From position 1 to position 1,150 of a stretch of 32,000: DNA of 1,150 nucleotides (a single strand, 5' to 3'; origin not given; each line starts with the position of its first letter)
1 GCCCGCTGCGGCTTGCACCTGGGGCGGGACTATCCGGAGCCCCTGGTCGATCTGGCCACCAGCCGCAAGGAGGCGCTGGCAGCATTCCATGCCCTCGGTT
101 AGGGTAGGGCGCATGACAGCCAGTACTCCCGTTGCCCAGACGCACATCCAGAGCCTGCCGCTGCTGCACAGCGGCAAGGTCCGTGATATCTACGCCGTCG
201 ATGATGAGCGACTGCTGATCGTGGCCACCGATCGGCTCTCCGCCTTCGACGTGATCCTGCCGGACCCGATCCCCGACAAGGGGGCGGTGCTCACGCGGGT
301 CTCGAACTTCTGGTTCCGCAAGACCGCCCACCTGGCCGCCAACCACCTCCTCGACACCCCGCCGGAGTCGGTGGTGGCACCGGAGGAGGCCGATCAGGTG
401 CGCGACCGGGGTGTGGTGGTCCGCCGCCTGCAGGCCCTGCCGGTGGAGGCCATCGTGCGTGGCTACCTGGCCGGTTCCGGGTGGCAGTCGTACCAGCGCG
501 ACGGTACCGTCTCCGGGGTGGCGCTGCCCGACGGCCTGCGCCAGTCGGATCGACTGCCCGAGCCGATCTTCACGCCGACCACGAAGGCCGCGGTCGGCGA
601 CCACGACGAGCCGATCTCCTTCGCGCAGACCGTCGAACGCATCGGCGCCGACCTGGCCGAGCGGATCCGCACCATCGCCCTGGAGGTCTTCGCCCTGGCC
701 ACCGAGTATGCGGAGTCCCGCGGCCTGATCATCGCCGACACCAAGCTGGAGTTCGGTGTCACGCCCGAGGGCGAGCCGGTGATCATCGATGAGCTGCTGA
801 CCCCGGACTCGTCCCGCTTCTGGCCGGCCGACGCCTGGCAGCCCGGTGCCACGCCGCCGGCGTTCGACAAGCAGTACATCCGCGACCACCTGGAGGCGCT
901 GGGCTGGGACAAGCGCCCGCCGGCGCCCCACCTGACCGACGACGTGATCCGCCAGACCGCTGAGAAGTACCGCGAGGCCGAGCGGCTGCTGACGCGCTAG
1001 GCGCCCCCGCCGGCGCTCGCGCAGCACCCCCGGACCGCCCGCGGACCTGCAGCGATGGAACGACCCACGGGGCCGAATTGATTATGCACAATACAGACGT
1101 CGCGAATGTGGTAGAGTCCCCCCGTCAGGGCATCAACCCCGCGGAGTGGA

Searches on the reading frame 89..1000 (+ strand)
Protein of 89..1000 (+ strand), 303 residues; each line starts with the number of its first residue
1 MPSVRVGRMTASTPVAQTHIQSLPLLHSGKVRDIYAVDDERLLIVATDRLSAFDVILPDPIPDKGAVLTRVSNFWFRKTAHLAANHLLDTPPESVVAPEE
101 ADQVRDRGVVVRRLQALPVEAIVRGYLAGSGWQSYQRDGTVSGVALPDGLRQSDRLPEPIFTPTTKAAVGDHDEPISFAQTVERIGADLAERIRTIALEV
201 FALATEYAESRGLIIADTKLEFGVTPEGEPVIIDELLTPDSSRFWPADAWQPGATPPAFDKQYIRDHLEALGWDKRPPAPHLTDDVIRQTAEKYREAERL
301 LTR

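Call 89: search_protein_families(library=pfam, proteins=[window:89-1000:+], max_evalue=0.0001)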
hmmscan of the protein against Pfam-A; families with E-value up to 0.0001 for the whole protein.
window:89-1000:+ (303 aa): 1 family
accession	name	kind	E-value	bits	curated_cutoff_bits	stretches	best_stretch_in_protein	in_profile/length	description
PF01259.24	SAICAR_synt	-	1.3e-72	244.8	20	1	26-276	2-229/233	SAICAR synthetase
